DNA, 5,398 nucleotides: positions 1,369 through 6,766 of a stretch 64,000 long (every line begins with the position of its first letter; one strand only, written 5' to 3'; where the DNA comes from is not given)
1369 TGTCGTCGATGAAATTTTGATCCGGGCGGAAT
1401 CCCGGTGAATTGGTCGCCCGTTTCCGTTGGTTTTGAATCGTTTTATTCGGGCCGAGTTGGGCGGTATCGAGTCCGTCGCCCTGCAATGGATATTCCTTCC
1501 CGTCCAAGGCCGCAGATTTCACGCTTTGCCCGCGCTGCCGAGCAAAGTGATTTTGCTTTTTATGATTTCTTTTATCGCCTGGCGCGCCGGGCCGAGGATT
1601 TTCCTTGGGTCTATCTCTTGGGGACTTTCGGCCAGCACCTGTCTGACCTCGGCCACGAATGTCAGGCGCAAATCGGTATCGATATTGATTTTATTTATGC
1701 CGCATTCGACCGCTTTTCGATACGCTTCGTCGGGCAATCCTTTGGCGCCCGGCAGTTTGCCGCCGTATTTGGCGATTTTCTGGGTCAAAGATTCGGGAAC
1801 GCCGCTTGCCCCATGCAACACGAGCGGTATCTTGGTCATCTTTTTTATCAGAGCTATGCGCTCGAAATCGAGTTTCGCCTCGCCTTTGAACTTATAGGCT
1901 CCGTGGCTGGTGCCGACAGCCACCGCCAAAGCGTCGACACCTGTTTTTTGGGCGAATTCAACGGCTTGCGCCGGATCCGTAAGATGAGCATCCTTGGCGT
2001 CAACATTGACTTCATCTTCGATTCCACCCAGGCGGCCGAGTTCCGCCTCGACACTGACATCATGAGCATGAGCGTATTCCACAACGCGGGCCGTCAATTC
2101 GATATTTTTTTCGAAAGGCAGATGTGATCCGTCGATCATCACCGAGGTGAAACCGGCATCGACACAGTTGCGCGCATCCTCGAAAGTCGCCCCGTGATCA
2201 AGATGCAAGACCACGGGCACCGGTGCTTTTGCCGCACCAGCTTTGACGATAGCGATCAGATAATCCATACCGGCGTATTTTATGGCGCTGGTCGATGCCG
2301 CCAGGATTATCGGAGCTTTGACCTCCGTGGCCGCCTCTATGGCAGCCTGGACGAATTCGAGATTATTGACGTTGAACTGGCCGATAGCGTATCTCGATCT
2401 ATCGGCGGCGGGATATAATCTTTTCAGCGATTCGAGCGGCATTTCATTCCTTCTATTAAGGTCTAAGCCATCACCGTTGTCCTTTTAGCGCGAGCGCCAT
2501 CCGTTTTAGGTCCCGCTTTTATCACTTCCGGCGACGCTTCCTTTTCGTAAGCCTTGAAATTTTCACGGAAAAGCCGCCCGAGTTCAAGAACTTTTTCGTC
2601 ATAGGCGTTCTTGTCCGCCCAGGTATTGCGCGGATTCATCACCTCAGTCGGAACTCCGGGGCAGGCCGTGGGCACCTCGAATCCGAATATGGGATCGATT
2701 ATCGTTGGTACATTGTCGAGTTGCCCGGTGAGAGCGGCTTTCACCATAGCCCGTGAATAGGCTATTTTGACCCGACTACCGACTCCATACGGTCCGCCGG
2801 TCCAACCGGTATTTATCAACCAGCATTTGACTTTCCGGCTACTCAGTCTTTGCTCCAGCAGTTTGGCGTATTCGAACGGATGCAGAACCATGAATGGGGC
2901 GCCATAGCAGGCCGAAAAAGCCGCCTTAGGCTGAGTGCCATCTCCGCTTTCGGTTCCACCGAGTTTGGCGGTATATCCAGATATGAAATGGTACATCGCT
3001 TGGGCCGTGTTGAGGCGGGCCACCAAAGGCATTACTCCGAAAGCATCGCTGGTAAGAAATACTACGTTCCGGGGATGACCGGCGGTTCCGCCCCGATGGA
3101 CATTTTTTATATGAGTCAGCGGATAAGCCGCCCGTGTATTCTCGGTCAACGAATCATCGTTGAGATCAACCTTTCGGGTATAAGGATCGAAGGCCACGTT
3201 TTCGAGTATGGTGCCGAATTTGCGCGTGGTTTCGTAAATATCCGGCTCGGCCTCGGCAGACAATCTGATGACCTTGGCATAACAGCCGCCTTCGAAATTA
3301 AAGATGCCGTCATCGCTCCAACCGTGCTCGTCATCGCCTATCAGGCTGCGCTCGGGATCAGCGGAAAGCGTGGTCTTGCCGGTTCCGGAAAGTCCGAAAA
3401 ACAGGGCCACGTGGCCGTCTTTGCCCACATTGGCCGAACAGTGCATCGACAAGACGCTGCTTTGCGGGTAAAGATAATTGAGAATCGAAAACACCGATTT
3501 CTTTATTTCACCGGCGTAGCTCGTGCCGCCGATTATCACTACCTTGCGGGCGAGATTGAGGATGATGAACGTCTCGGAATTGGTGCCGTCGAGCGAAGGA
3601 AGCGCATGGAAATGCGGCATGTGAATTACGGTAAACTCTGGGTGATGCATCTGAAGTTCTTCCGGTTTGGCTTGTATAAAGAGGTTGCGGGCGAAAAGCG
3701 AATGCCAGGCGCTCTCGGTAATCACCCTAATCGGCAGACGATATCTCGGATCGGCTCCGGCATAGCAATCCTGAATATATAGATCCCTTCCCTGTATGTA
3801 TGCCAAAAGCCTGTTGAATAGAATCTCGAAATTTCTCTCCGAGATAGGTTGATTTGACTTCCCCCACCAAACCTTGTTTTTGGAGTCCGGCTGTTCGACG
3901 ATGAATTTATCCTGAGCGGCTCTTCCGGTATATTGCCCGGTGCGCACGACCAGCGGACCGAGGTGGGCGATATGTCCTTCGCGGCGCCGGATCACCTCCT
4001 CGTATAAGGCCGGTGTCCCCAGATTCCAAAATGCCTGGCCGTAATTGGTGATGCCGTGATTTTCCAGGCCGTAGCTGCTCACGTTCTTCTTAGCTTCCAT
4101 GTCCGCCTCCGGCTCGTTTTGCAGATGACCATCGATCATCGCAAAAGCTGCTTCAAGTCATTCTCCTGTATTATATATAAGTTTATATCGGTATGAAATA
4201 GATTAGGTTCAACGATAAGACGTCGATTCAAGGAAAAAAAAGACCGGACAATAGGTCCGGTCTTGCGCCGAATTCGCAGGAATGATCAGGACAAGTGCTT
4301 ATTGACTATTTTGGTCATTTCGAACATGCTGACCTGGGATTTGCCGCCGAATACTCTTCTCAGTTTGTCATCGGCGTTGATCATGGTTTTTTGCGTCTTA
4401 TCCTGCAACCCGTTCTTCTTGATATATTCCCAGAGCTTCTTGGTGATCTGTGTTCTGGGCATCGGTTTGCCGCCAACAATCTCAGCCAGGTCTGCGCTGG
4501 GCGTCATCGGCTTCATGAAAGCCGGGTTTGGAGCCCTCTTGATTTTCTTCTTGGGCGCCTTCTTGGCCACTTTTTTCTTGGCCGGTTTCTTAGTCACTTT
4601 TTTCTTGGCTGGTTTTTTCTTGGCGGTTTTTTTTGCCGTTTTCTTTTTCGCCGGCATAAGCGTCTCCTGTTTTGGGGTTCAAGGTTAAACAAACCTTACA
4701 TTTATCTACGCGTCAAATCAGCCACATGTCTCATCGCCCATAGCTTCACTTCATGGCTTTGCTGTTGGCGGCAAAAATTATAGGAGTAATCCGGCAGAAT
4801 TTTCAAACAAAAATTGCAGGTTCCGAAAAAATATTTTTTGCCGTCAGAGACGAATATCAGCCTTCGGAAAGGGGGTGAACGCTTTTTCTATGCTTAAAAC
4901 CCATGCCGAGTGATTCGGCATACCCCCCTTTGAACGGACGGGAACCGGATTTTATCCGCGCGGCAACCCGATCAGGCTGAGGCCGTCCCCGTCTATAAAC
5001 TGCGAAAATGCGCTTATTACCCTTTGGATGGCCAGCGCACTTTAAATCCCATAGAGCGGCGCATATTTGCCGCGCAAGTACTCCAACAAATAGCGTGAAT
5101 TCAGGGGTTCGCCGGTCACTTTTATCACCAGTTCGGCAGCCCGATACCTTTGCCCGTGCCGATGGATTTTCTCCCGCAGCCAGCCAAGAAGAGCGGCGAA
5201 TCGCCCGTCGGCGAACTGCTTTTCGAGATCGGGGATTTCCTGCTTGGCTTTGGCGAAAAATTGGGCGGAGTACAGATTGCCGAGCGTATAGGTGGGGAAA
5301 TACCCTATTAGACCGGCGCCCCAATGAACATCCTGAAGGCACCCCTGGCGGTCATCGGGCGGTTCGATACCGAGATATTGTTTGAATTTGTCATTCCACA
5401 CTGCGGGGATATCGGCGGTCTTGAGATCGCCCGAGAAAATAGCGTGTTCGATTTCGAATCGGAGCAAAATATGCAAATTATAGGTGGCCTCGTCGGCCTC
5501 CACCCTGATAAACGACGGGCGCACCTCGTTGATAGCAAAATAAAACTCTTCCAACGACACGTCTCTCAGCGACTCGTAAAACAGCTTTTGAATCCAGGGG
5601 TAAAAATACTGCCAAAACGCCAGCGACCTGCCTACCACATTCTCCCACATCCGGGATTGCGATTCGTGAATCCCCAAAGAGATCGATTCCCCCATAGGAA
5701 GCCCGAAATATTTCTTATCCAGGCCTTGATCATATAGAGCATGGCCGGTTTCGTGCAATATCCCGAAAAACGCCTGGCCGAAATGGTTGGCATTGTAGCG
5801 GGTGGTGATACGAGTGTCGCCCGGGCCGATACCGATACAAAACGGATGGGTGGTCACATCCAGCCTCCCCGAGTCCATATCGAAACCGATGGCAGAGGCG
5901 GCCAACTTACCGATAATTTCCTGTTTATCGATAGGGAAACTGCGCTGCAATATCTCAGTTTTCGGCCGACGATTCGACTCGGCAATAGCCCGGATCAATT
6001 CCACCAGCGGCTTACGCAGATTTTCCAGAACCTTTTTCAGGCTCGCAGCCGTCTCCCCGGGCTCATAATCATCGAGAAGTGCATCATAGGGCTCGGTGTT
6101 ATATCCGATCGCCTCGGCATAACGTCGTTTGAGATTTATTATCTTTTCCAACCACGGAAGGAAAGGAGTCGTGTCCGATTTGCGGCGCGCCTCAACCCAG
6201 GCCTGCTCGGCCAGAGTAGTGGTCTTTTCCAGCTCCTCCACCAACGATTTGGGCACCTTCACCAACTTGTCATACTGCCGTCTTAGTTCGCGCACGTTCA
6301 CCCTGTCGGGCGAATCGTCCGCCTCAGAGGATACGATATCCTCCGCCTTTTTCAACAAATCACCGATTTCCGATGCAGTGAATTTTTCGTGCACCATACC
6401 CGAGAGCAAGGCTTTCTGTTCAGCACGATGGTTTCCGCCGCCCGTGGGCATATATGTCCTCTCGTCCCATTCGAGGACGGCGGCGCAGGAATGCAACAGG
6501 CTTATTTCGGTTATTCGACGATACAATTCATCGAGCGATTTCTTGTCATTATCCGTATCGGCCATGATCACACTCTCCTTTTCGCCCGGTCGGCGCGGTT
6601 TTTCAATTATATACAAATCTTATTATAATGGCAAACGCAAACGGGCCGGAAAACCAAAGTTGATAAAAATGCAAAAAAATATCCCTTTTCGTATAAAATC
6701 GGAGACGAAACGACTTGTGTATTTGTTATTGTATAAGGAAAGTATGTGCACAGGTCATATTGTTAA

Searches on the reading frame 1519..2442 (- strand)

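Call 19: search_protein_families(library=pfam, proteins=[window:1519-2442:-], max_evalue=0.001)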
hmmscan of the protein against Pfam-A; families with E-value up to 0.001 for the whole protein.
window:1519-2442:- (307 aa): 1 family
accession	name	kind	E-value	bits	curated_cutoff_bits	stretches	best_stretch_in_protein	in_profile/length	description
PF01116.26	F_bP_aldolase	-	4.9e-106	354.7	25.5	2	5-227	2-223/277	Fructose-bisphosphate aldolase class-II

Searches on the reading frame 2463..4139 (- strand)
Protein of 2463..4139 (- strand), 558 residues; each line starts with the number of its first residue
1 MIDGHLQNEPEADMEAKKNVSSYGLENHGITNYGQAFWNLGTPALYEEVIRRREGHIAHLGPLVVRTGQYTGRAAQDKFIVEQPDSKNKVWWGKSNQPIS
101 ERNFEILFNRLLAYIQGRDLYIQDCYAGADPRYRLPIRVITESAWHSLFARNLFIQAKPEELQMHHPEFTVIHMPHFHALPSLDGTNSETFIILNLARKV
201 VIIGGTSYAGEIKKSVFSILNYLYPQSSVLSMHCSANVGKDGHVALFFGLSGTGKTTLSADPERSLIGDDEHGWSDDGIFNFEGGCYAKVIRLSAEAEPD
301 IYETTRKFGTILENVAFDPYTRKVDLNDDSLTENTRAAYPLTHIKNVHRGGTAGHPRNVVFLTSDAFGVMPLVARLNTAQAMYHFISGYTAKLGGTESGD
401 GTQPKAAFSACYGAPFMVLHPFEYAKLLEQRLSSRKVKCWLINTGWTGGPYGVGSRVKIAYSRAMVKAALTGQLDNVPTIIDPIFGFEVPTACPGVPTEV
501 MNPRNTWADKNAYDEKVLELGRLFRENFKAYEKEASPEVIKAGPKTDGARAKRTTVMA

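Call 19: search_protein_families(library=pfam, proteins=[window:2463-4139:-], max_evalue=0.001)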
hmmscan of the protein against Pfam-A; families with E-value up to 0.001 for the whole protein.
window:2463-4139:- (558 aa): 1 family
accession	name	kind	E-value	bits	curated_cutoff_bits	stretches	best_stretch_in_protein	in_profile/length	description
PF01293.25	PEPCK_ATP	-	6.4e-218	724.5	26.5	1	36-499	3-465/465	Phosphoenolpyruvate carboxykinase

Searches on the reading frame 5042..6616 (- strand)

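Call 19: search_protein_families(library=pfam, proteins=[window:5042-6616:-], max_evalue=0.001)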
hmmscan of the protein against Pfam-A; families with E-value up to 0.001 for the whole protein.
window:5042-6616:- (524 aa): 1 family
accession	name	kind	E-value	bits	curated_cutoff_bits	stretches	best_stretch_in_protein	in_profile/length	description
PF02074.21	Peptidase_M32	-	1.2e-184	615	25.1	1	33-518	4-489/489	Carboxypeptidase Taq (M32) metallopeptidase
